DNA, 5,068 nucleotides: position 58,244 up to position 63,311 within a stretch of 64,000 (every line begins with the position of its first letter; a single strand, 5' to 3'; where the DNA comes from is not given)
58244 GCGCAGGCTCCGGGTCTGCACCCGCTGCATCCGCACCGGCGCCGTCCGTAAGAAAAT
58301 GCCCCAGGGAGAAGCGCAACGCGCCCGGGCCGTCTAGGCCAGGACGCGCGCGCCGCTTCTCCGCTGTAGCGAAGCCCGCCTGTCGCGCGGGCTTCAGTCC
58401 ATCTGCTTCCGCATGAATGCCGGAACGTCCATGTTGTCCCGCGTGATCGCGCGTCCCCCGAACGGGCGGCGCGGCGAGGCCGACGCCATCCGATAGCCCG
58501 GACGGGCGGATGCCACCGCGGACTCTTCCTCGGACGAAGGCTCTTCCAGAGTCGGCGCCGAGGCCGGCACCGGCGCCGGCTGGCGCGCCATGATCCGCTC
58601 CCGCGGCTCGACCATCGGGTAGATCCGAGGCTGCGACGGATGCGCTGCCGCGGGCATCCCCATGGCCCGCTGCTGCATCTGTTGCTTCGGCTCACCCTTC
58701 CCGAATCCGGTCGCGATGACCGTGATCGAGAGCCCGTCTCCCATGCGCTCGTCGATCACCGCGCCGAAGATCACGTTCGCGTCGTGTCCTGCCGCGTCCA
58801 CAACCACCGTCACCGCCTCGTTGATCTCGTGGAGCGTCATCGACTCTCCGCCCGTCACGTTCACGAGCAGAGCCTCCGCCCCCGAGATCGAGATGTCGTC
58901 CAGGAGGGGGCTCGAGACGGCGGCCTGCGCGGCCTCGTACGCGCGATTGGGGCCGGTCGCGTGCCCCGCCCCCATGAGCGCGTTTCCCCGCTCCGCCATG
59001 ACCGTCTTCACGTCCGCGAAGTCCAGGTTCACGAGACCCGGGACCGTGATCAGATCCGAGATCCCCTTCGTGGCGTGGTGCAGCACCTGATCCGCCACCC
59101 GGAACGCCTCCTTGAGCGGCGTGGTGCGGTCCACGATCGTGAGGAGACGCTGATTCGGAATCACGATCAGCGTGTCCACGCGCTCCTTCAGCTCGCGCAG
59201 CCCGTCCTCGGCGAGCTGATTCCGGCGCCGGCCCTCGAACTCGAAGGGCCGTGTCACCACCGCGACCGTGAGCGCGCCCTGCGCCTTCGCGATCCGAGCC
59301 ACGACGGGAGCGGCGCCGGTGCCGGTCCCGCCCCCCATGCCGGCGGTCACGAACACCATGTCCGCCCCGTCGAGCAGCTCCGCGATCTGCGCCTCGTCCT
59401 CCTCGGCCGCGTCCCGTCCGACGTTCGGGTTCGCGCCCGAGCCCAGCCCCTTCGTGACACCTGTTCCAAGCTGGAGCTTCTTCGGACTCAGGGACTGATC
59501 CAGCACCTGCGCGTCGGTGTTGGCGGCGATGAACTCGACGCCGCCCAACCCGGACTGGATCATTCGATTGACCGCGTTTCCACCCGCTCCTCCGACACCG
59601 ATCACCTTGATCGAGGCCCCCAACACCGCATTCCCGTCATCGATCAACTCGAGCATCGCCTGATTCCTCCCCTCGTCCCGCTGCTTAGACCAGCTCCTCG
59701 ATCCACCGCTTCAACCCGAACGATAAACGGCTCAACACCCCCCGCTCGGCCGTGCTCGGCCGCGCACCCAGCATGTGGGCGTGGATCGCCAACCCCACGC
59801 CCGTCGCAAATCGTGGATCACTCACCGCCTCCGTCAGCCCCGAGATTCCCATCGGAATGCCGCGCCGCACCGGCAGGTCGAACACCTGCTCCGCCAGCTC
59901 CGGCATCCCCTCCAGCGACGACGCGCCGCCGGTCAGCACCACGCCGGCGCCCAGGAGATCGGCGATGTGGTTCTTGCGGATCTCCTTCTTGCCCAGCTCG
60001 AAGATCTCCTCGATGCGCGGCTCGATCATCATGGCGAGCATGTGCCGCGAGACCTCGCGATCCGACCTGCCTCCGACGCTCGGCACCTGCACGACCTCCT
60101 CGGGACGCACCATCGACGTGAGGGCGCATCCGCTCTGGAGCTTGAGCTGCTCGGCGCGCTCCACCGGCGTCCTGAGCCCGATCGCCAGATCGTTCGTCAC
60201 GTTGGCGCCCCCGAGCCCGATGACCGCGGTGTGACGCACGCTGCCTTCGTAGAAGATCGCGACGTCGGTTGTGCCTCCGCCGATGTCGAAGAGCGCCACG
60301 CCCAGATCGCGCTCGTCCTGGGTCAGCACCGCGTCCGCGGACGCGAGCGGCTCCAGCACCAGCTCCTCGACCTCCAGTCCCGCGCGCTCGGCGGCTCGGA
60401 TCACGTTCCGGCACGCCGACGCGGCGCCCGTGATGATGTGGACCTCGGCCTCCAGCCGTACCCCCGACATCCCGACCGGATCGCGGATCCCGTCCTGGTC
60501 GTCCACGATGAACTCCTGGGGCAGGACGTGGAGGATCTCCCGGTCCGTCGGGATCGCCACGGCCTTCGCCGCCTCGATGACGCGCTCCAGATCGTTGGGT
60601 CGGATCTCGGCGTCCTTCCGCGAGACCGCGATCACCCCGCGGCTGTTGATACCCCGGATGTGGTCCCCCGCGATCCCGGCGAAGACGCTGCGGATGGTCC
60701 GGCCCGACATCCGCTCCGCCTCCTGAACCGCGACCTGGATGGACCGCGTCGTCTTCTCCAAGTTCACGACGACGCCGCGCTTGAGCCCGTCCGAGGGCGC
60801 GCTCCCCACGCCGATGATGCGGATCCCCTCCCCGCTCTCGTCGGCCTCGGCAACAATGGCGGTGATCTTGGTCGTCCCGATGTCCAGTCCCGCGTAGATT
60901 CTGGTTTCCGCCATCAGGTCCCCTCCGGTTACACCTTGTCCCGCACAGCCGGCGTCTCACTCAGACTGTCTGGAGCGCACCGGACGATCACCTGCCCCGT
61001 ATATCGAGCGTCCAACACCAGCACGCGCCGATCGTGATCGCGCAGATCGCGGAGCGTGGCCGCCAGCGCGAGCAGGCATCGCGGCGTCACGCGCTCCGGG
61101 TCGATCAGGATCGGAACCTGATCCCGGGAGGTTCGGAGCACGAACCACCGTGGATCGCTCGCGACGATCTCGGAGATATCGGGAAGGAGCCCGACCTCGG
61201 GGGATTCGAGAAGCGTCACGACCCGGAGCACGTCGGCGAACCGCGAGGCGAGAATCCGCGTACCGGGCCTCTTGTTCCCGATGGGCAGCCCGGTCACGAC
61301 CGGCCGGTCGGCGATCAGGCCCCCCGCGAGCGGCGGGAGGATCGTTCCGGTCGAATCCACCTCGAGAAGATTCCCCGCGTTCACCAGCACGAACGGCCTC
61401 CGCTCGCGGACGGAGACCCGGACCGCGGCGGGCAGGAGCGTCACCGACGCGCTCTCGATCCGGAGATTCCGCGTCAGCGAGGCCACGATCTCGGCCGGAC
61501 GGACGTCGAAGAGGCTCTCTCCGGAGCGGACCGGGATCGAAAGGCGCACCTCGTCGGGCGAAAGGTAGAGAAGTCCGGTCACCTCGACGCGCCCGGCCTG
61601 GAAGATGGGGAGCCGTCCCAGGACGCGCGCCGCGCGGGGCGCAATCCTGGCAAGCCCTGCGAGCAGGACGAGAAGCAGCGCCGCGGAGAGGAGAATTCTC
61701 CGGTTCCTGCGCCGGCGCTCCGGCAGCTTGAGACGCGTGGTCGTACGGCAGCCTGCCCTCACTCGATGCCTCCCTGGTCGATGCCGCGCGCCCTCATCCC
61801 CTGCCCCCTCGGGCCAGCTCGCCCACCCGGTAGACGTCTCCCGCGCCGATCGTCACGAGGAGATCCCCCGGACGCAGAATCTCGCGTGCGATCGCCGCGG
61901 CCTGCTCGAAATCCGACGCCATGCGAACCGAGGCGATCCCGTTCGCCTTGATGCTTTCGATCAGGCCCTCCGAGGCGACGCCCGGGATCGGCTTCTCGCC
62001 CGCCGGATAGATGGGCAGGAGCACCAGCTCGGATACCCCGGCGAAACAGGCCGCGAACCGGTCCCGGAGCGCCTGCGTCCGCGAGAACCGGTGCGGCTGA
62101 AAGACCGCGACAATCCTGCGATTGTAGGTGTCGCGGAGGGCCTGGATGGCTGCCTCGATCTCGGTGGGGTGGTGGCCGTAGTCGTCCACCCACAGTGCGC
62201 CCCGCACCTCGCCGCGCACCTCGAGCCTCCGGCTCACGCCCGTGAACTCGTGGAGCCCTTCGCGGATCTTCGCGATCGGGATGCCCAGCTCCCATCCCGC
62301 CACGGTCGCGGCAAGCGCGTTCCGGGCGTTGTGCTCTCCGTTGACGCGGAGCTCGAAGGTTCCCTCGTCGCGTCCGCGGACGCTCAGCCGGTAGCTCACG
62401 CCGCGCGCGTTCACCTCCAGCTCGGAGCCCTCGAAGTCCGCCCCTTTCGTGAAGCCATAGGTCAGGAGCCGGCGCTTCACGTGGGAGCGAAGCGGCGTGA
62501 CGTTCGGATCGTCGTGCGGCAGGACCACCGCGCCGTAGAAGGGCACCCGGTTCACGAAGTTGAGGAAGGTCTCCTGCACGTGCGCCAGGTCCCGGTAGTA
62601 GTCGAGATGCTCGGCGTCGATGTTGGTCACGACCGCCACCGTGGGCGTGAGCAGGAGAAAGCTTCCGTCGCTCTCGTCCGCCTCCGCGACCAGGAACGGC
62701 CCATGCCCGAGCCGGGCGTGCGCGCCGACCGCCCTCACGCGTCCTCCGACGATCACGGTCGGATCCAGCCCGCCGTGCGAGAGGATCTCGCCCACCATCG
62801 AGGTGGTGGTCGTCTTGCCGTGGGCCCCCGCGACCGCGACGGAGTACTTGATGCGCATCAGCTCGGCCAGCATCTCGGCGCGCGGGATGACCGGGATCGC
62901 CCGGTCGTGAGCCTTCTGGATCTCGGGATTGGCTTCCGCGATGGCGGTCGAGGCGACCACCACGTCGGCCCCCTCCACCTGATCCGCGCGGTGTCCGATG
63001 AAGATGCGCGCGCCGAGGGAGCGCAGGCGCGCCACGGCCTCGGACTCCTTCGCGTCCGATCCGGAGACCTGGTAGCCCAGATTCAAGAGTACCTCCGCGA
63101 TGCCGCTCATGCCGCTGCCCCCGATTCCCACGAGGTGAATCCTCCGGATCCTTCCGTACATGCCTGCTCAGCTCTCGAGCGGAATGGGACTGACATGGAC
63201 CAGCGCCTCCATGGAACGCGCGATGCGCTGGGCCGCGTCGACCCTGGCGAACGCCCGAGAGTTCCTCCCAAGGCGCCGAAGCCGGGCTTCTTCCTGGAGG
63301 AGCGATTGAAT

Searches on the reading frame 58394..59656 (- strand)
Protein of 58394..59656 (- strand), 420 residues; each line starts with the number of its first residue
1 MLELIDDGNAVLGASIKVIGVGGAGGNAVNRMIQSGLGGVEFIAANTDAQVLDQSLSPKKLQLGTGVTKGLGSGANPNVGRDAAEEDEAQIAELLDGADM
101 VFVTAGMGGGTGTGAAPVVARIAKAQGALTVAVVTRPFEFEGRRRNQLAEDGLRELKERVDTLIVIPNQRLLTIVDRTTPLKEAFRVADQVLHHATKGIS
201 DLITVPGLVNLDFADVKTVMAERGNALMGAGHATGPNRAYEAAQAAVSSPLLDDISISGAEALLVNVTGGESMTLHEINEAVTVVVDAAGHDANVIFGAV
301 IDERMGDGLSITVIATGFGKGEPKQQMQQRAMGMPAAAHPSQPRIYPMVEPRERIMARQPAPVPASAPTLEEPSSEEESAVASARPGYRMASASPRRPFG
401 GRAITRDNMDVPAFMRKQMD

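Call 18: search_protein_families(library=pfam, proteins=[window:58394-59656:-], max_evalue=0.01)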
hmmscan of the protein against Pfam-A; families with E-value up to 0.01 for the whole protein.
window:58394-59656:- (420 aa): 2 families
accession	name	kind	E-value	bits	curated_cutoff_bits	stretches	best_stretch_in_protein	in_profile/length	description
PF00091.31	Tubulin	-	2.8e-51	175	33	1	15-175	1-189/190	Tubulin/FtsZ family, GTPase domain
PF12327.13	FtsZ_C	-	3.3e-32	111.1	27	1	224-318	1-94/95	FtsZ family, C-terminal domain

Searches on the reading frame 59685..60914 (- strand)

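Call 18: search_protein_families(library=pfam, proteins=[window:59685-60914:-], max_evalue=0.01)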
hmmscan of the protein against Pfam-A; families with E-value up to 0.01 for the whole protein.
window:59685-60914:- (409 aa): 7 families
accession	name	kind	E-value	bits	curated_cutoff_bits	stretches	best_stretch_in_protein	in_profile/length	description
PF14450.12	FtsA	-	4.6e-53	179.4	31.8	2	207-374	1-127/127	Cell division protein FtsA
PF02491.25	SHS2_FTSA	-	4.8e-35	120.2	25.4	1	83-162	1-79/79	SHS2 domain inserted in FTSA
PF06723.19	MreB_Mbl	-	8.6e-12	45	27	1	169-350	110-302/327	MreB/Mbl protein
PF11104.14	PilM_2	-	6.3e-06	25.8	27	1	175-261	145-237/340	Type IV pilus assembly protein PilM;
PF06277.17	EutA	-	1.3e-05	24.7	27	1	199-242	138-181/475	Ethanolamine utilisation protein EutA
PF00012.26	HSP70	-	2.3e-05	23.3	20.6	1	169-221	150-203/599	Hsp70 protein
PF25216.1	Volactin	-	0.0027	17.7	35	1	210-374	172-316/321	Volactin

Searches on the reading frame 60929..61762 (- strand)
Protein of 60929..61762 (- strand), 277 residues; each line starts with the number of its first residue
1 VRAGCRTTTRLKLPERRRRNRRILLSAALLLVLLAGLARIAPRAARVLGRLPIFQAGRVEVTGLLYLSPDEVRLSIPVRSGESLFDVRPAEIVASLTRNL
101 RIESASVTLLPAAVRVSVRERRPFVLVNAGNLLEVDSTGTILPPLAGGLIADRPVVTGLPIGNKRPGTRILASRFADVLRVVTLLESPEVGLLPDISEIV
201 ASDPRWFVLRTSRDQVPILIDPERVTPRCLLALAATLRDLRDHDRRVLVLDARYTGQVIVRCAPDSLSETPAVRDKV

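Call 18: search_protein_families(library=pfam, proteins=[window:60929-61762:-], max_evalue=0.01)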
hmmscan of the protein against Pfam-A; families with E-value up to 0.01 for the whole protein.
window:60929-61762:- (277 aa): 1 family
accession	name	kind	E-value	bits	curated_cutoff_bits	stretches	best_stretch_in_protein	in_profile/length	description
PF08478.15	POTRA_1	-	3.9e-08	33.9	23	1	57-121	4-69/69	POTRA domain, FtsQ-type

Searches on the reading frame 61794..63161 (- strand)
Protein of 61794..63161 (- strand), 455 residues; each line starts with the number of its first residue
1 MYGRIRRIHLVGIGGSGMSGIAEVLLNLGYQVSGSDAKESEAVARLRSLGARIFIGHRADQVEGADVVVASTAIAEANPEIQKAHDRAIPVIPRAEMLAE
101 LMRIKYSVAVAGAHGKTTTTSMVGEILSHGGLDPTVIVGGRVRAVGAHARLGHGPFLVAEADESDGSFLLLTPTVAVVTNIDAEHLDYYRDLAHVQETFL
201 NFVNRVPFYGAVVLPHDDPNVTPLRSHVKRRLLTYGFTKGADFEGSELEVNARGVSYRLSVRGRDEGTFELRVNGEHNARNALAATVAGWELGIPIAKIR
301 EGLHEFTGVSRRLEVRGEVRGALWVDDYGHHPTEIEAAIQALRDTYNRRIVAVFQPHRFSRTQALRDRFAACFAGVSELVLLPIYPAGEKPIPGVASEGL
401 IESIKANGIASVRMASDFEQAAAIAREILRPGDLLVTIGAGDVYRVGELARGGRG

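Call 18: search_protein_families(library=pfam, proteins=[window:61794-63161:-], max_evalue=0.01)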
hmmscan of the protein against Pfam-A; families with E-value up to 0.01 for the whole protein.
window:61794-63161:- (455 aa): 5 families
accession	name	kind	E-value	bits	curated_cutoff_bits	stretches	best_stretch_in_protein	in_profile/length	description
PF01225.30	Mur_ligase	-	3.9e-31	107.7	21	1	7-106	1-95/95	Mur ligase family, catalytic domain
PF08245.18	Mur_ligase_M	-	9.3e-27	94.7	24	1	110-288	1-199/200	Mur ligase middle domain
PF02875.26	Mur_ligase_C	-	1.2e-23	84.7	28.4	1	311-441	1-127/127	Mur ligase, glutamate ligase domain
PF21799.2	MurD-like_N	-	4.6e-05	24.1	27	1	8-92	3-87/88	Mur ligase MurD-like, N-terminal domain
PF03807.23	F420_oxidored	-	0.0063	17.5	21.6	0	10-78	4-73/94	NADP oxidoreductase coenzyme F420-dependent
